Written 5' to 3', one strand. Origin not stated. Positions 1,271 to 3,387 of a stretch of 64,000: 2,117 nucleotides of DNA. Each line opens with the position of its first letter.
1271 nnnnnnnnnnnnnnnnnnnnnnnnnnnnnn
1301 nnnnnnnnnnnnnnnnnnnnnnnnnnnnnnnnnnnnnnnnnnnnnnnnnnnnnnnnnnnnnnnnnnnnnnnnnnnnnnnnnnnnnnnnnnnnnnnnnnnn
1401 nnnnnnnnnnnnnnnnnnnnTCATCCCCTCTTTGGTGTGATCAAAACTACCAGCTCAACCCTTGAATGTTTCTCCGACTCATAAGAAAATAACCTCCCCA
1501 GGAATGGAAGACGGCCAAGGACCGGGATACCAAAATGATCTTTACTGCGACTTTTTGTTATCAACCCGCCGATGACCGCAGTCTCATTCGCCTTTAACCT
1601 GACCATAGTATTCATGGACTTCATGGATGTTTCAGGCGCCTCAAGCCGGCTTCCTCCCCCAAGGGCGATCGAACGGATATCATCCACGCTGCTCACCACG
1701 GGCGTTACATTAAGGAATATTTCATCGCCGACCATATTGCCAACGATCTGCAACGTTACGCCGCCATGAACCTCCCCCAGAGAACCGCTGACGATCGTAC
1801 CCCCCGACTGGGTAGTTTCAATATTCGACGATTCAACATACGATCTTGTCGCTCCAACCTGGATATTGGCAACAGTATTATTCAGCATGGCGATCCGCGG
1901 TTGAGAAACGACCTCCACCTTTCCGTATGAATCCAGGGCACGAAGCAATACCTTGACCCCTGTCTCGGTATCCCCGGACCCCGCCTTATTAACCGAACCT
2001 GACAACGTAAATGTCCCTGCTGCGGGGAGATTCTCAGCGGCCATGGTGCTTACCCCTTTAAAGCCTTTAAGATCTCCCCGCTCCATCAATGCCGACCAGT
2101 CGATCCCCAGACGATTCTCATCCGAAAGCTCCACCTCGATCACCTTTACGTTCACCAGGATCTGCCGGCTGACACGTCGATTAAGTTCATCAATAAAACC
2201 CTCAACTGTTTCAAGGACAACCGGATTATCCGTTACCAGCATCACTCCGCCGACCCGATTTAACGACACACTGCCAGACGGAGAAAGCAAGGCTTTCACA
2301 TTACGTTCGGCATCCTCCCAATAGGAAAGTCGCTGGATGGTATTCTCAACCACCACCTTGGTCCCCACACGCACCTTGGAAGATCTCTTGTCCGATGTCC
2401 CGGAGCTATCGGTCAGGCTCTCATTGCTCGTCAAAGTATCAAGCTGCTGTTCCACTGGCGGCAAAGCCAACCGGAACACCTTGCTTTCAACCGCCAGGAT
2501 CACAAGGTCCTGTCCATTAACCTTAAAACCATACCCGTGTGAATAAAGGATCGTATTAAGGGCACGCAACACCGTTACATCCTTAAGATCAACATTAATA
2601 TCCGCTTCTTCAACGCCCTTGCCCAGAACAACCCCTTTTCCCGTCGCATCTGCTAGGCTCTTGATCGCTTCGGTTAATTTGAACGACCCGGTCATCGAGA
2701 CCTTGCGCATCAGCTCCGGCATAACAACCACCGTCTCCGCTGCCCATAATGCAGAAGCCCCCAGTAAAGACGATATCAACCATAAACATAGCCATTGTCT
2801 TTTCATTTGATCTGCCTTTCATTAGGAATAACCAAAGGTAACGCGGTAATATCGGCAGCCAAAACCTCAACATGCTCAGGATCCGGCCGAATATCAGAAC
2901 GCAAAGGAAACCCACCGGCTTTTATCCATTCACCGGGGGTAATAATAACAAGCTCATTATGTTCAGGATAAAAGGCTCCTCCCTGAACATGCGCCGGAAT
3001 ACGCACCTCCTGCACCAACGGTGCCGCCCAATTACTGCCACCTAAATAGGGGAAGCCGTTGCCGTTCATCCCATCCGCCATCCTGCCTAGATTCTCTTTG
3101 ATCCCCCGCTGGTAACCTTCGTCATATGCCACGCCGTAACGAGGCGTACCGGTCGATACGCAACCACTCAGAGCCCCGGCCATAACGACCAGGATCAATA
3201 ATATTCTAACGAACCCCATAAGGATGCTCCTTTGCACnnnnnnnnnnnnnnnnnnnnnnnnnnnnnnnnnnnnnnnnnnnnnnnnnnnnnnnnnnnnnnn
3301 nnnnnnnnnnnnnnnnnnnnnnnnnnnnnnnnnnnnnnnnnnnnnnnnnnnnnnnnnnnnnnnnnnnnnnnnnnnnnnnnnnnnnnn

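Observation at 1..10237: Chimeric operon: an F-type type IV secretion core continues directly into a secretin, a GspL-like protein and a GspM-like protein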

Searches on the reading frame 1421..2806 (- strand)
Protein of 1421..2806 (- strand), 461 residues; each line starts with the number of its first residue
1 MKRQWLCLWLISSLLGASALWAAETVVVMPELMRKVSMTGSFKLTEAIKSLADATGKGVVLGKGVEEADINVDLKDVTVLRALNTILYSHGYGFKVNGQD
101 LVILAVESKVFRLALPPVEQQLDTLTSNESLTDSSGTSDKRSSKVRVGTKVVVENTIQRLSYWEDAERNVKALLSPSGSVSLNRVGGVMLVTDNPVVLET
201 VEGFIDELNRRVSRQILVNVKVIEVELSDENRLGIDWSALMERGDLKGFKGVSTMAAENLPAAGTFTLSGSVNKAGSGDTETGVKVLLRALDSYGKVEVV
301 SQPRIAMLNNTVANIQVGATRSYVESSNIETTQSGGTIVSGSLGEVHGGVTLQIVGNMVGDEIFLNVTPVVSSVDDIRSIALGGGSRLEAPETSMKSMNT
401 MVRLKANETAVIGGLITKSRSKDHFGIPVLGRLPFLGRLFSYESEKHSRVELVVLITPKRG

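Call 5: search_protein_families(library=pfam, max_evalue=0.1, proteins=[window:1421-2806:-])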
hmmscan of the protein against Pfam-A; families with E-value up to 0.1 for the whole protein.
window:1421-2806:- (461 aa): 3 families
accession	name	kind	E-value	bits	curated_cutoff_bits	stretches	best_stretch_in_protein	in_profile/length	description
PF00263.26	Secretin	-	8.3e-33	113.8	27.5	1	290-459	1-166/169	Bacterial type II and III secretion system protein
PF07660.19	STN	-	0.002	18.3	28.4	0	70-104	16-50/52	Secretin and TonB N terminus short domain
PF03958.22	Secretin_N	-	0.057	14.1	28.2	0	164-210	25-65/69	Bacterial type II/III secretion system short domain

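Call 6: search_protein_families(library=ncbifam, max_evalue=0.1, proteins=[window:1421-2806:-])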
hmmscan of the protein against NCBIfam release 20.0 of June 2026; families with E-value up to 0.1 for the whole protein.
window:1421-2806:- (461 aa): 9 families
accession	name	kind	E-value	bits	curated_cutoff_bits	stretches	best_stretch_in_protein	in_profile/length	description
TIGR02519.1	pilus_MshL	equivalog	1.3e-61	208.2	250.2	1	180-459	1-288/290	pilus (MSHA type) biogenesis protein MshL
TIGR02520.1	pilus_B_mal_scr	equivalog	1.4e-48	165.7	287.65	1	52-458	104-511/513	PilN family type IVB pilus formation outer membrane protein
TIGR02515.1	IV_pilus_PilQ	subfamily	3.3e-35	121.9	284.35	1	44-459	13-425/428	type IV pilus secretin PilQ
TIGR02517.1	type_II_gspD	equivalog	1.6e-34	119.3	351.35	1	180-459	303-588/600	type II secretion system secretin GspD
TIGR02516.1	type_III_yscC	equivalog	2.6e-29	102.1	238.45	1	189-459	210-459/463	type III secretion system outer membrane ring subunit SctC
NF010083.0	PRK13568.1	equivalog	5.9e-20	71.4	554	1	46-459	39-415/419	DNA uptake porin HofQ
NF042912.1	Amuc_1098_fam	equivalog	1.2e-18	66.6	750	2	388-457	723-792/805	Amuc_1098 family type IV pilus outer membrane protein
NF007851.2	PRK10560.1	exception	2.3e-18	66.2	598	1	137-459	101-407/412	DNA uptake porin HofQ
NF011873.0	PRK15346.1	equivalog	8e-18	64.4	524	1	188-453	246-487/499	EscC/YscC/HrcC family type III secretion system outer membrane ring protein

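Call 75: search_dna_similar(query=window:1421-2806:-, collection=plasmids, mode=protein, max_evalue=1e-10, max_rows=25)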
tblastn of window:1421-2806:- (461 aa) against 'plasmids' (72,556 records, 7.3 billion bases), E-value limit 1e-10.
Records with a match: 2960; places in all: 2983; records where one place covers at least 80% of the query: 291.
Best place of each record, by identity: <60% 2960.
By first word of the organism name: Escherichia 1702; Salmonella 515; Pseudomonas 165; Shigella 142; Serratia 96; Klebsiella 75; Citrobacter 33; Yersinia 27; Aeromonas 18; Enterobacter 17; and 66 more.
By predicted mobility (MOB-suite, as given by PLSDB): conjugative 2498; non-mobilizable 302; mobilizable 160.
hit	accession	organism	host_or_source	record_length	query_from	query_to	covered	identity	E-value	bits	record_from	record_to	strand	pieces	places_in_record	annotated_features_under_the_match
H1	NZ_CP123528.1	Arsenophonus nasoniae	Nasonia vitripennis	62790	83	458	82%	28.7%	6e-26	119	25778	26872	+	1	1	PilN family type IVB pilus formation outer membrane protein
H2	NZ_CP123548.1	Arsenophonus nasoniae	Nasonia vitripennis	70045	83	458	82%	28.7%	6e-26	119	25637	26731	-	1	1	PilN family type IVB pilus formation outer membrane protein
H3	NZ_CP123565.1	Arsenophonus nasoniae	Nasonia vitripennis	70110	83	458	82%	28.7%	6e-26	119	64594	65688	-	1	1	PilN family type IVB pilus formation outer membrane protein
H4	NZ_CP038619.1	Arsenophonus nasoniae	Nasonia vitripennis,pure culture,whole ...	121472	83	458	82%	28.7%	6e-26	119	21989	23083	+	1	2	PilN family type IVB pilus formation outer membrane protein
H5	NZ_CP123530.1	Arsenophonus nasoniae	Nasonia vitripennis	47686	83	458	82%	28.7%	1e-23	112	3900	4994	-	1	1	PilN family type IVB pilus formation outer membrane protein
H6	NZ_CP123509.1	Arsenophonus nasoniae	Pachycrepoideus vindemmiae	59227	83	458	82%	28.5%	8e-23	109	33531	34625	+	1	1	PilN family type IVB pilus formation outer membrane protein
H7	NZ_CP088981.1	Rhodanobacter denitrificans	soil,well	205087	66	458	85%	27.2%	7e-22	106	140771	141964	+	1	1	PilN family type IVB pilus formation outer membrane protein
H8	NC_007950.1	Polaromonas sp. JS666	-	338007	83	459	82%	28.1%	2e-23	111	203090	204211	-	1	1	PilN family type IVB pilus formation outer membrane protein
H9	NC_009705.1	Yersinia pseudotuberculosis IP 31758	stool of a patient presenting with ...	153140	87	458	81%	28.3%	1e-21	105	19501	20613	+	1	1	PilN family type IVB pilus formation outer membrane protein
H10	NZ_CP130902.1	Yersinia pseudotuberculosis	mouse,feces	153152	87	458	81%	28.3%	1e-21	105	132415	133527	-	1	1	PilN family type IVB pilus formation outer membrane protein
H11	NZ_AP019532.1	Serratia symbiotica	Acyrthosiphon pisum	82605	83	458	82%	27.9%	2e-21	105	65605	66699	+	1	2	PilN family type IVB pilus formation outer membrane protein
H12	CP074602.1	Salmonella enterica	cell culture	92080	91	458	80%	27.9%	3e-27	123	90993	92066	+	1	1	none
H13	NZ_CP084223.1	Arsenophonus apicola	Apis mellifera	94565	83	458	82%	26.9%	6e-22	106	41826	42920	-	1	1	PilN family type IVB pilus formation outer membrane protein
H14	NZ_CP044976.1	Hydrogenophaga sp. PBL-H3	-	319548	83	458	82%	26.9%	5e-25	116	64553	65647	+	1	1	PilN family type IVB pilus formation outer membrane protein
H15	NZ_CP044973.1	Hydrogenophaga sp. PBL-H3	-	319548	83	458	82%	26.9%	5e-25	116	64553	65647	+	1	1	PilN family type IVB pilus formation outer membrane protein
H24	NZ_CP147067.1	Escherichia coli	environmental,hospital wastewater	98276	73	458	84%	25.7%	5e-22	107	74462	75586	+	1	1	PilN family type IVB pilus formation outer membrane protein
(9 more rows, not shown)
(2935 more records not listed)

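Call 76: get_annotated_region(hit=H24, flank=9000)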
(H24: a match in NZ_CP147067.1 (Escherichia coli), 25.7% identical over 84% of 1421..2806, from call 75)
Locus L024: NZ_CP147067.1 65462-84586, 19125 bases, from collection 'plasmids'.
description: Escherichia coli strain JKHS006 plasmid pJKHS006_1, complete sequence
organism: Escherichia coli (NCBI taxid 562)
taxonomy: Bacteria; Pseudomonadota; Gammaproteobacteria; Enterobacterales; Enterobacteriaceae; Escherichia; Escherichia coli
host: -; source: environmental,hospital wastewater; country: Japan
typing (MOB-suite, as given by PLSDB): conjugative; replicon IncK2/Z; relaxase MOBP; mating-pair formation MPF_I
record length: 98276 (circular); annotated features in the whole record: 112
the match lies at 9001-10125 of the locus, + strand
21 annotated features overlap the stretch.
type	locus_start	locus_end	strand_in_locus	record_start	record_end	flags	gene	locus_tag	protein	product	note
CDS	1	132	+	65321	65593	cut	-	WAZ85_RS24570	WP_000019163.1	hypothetical protein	-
CDS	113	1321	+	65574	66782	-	-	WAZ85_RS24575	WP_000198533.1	IS91 family transposase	-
CDS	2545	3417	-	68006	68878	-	repA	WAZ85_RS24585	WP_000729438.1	incFII family plasmid replication initiator RepA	GO:0006276 - plasmid maintenance [Evidence IEA]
CDS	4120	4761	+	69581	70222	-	-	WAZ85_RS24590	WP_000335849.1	transcription termination/antitermination NusG family protein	GO:0006354 - DNA-templated transcription elongation [Evidence IEA]; GO:0006355 - regulation of DNA-templated ...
CDS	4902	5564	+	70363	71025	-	-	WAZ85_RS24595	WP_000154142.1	hypothetical protein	-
CDS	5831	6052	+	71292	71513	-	-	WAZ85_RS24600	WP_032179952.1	hypothetical protein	-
CDS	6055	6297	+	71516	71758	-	-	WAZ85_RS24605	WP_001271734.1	PilI type IV pilus biogenesis protein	-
CDS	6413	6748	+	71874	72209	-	-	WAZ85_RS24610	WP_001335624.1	hypothetical protein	-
CDS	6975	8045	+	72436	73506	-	-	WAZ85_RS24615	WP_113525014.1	toxin co-regulated pilus biosynthesis Q family protein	-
CDS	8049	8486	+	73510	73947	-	pilM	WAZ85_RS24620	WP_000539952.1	type IV pilus biogenesis protein PilM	-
CDS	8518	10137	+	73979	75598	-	-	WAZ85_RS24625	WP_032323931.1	PilN family type IVB pilus formation outer membrane protein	GO:0009297 - pilus assembly [Evidence IEA]; GO:0009306 - protein secretion [Evidence IEA]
CDS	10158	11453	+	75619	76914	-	pilO2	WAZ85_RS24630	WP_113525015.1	type 4b pilus protein PilO2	-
CDS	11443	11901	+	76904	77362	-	pilP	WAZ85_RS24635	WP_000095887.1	type IV pilus biogenesis protein PilP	GO:0009297 - pilus assembly [Evidence IEA]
CDS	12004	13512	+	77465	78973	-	-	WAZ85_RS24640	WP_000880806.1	ATPase, T2SS/T4P/T4SS family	-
CDS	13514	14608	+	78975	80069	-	-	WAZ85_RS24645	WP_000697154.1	type II secretion system F family protein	-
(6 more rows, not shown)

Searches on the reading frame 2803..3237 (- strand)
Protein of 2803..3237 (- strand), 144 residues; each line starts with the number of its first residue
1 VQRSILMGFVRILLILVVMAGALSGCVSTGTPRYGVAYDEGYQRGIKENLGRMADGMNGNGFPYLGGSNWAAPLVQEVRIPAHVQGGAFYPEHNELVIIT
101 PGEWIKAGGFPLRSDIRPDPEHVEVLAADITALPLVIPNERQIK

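Call 5: search_protein_families(library=pfam, max_evalue=0.1, proteins=[window:2803-3237:-])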
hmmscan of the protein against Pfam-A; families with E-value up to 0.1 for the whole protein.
window:2803-3237:- (144 aa): 0 families

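Call 6: search_protein_families(library=ncbifam, max_evalue=0.1, proteins=[window:2803-3237:-])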
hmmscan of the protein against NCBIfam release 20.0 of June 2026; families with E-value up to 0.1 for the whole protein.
window:2803-3237:- (144 aa): 0 families
